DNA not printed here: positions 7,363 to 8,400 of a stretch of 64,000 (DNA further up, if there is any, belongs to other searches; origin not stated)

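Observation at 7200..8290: AT-rich ~1.1-kb insertion carrying a 56-aa basic ORF and a 3-TM orphan protein inside the glycosylation cluster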

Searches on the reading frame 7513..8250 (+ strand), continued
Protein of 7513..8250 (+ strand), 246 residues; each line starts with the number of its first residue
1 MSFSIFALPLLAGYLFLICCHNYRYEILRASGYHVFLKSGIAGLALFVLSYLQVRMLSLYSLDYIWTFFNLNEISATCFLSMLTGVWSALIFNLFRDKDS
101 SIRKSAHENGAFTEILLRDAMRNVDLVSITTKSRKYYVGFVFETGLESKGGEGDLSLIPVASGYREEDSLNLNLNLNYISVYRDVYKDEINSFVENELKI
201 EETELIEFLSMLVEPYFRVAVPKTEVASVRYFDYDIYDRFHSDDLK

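Call 112: list_cluster_members(proteins=[window:7513-8250:+, window:7341-7505:+, L075:5973-6812:+, L075:5758-5970:+, L074:6002-6817:+, L074:5793-5996:+, L004:5001-5843:+, P0012, P0005, P0217])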
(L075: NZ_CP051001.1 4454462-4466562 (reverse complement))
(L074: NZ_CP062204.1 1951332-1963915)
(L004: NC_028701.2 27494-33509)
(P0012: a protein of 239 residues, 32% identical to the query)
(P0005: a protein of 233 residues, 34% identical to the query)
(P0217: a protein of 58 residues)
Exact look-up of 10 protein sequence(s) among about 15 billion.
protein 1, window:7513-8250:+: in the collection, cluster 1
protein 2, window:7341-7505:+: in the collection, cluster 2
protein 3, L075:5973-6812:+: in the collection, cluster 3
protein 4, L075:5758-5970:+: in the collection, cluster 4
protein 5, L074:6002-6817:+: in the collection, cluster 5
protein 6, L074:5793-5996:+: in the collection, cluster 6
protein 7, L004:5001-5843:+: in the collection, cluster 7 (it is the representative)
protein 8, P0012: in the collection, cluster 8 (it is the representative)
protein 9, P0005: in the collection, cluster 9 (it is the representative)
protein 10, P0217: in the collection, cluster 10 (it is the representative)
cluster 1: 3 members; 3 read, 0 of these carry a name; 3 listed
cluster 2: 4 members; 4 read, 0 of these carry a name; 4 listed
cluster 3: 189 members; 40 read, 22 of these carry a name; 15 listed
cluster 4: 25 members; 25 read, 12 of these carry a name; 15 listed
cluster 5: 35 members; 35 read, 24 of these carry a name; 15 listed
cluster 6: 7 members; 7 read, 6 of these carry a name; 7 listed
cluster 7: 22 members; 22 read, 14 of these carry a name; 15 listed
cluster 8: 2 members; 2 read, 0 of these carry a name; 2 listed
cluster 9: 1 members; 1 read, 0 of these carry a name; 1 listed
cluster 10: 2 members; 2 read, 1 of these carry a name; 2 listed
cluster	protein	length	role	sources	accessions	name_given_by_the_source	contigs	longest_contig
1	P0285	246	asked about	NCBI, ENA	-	-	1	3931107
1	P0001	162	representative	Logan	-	-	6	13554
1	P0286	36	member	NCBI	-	-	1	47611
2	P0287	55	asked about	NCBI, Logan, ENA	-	-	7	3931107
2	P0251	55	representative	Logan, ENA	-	-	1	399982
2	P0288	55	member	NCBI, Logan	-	-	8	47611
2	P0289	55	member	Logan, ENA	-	-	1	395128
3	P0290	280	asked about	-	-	hypothetical protein ABN284_03265 [Escherichia coli] | hypothetical protein | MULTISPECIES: hypothetical protein [Enterobacteriaceae]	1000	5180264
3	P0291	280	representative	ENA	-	-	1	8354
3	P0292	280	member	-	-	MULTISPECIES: hypothetical protein [Enterobacteriaceae] | Uncharacterized protein n=2 Tax=Enterobacteriaceae TaxID=543 RepID=A0A5Y2QDL0_SALER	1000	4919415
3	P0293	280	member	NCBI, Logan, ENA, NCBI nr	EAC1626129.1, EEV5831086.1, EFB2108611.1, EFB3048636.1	hypothetical protein AWD60_002306 [Escherichia coli] | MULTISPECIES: hypothetical protein [Escherichia]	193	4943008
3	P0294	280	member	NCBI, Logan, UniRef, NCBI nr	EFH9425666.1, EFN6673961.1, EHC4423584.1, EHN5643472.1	TPA: hypothetical protein PRR42_002751 [Escherichia coli] | hypothetical protein n=1 Tax=Escherichia TaxID=561 RepID=UPI000DE8B801 | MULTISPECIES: hypothetical protein [Escherichia]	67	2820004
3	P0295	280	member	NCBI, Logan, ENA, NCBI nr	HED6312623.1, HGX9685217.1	TPA: hypothetical protein R5X51_000649 [Escherichia coli] | hypothetical protein [Escherichia coli]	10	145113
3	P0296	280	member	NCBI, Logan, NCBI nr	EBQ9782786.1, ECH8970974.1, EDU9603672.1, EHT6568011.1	hypothetical protein KXL21_004824 [Salmonella enterica] | hypothetical protein [Salmonella enterica subsp. enterica serovar Inganda]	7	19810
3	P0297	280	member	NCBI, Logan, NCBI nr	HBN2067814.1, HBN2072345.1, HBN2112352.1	TPA: hypothetical protein L1189_003540 [Escherichia coli] | hypothetical protein [Escherichia coli]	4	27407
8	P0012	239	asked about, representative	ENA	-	-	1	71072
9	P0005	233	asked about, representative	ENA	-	-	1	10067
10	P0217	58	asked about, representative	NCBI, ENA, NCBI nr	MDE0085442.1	MAG: hypothetical protein OXU23_07000 [Candidatus Poribacteria bacterium] | hypothetical protein [Candidatus Poribacteria bacterium]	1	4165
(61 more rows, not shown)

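Call 113: search_dna_similar(query=L075:5973-6812:+, collection=plasmids, mode=protein, max_evalue=0.001, max_rows=12)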
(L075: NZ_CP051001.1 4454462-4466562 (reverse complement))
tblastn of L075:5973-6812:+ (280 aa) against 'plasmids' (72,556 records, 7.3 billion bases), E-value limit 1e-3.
Records with a match: 31; places in all: 31; records where one place covers at least 80% of the query: 29.
Best place of each record, by identity: 90-95% 1; <60% 30.
By first word of the organism name: Salmonella 25; Pantoea 3; Enterobacter 1; Vibrio 1; Pseudomonas 1.
By predicted mobility (MOB-suite, as given by PLSDB): conjugative 19; non-mobilizable 6; mobilizable 6.
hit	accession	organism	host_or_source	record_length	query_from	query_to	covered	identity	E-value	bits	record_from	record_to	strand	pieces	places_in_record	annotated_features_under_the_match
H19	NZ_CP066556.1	Enterobacter hormaechei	Genomic DNA,zoo environmental surface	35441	1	260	93%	90.8%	2e-117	471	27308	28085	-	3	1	hypothetical protein (x2)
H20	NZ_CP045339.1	Vibrio sp. THAF190c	pure culture,Surface of a polyethylene ...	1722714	1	249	89%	29.3%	1e-20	99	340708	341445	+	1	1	none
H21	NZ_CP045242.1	Pantoea sp. JZ29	Euphorbia granulata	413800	1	253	90%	28.6%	3e-26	114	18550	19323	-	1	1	hypothetical protein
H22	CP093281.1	Pseudomonas silvicola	Cunninghamia lanceolata,cell ...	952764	1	222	79%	30.8%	2e-17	89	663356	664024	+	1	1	none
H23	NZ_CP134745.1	Pantoea agglomerans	Allium cepa,cell culture,leaf ...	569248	1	247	88%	26.2%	2e-23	106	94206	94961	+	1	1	hypothetical protein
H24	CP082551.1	Salmonella enterica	Chicken Mixed Parts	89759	1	259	93%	23.1%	5e-11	70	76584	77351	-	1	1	hypothetical protein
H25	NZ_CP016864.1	Salmonella enterica subsp. enterica serovar Typhimurium ...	Homo sapiens,stool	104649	1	259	93%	23.1%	5e-11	70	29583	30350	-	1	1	hypothetical protein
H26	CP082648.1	Salmonella enterica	chicken breast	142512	1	259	93%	23.1%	5e-11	70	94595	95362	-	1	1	hypothetical protein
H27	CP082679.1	Salmonella enterica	Chicken Legs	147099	1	259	93%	23.1%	5e-11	70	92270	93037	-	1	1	hypothetical protein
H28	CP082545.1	Salmonella enterica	Chicken Legs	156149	1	259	93%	23.1%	5e-11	70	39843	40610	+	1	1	hypothetical protein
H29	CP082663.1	Salmonella enterica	chicken breast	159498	1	259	93%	23.1%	5e-11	70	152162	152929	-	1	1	hypothetical protein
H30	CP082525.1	Salmonella enterica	Chicken Breasts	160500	1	259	93%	23.1%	5e-11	70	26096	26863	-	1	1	hypothetical protein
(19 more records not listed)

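Call 115: get_annotated_region(hit=H25, flank=5000)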
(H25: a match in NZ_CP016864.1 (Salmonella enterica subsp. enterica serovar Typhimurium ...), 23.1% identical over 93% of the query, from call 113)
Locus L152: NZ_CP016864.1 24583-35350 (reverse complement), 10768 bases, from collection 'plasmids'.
description: Salmonella enterica subsp. enterica serovar Typhimurium str. CDC 2010K-1587 isolate USDA-ARS-USMARC-1908 plasmid pSTY1-2010K-1587, complete sequence
organism: Salmonella enterica subsp. enterica serovar Typhimurium str. CDC 2010K-1587 (NCBI taxid 1454641)
taxonomy: Bacteria; Pseudomonadota; Gammaproteobacteria; Enterobacterales; Enterobacteriaceae; Salmonella; Salmonella enterica; Salmonella enterica subsp. enterica serovar Typhimurium str. CDC 2010K-1587
host: -; source: Homo sapiens,stool; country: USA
typing (MOB-suite, as given by PLSDB): conjugative; replicon IncC; relaxase MOBH,MOBH; mating-pair formation MPF_F
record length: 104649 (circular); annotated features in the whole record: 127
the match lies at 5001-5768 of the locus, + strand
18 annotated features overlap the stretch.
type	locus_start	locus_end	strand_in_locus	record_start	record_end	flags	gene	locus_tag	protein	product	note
CDS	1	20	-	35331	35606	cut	merP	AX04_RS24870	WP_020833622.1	mercury resistance system periplasmic binding protein MerP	-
CDS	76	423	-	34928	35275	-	-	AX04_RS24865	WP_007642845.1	mercuric transporter MerT family protein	-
CDS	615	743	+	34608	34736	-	-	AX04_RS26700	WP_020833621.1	hypothetical protein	-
CDS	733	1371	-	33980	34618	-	-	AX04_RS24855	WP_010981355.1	tetratricopeptide repeat protein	-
CDS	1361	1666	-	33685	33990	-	merP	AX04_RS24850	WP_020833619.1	mercury resistance system periplasmic binding protein MerP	-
CDS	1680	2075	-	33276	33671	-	merT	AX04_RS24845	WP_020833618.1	mercuric ion transporter MerT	-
CDS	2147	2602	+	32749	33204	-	merR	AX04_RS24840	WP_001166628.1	Hg(II)-responsive transcriptional regulator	-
CDS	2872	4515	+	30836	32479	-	-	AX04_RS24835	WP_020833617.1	AAA family ATPase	-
CDS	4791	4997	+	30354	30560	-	-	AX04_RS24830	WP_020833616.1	hypothetical protein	-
CDS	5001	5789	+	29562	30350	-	-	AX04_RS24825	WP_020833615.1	hypothetical protein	-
CDS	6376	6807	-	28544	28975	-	-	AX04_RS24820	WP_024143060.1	hypothetical protein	-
CDS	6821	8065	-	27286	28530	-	-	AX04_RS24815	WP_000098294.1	site-specific DNA-methyltransferase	GO:0009307 - DNA restriction-modification system [Evidence IEA]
CDS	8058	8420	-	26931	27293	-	-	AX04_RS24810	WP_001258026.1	hypothetical protein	-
CDS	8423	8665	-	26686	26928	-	-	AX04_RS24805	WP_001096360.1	hypothetical protein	-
CDS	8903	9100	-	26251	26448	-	-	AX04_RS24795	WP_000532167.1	hypothetical protein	-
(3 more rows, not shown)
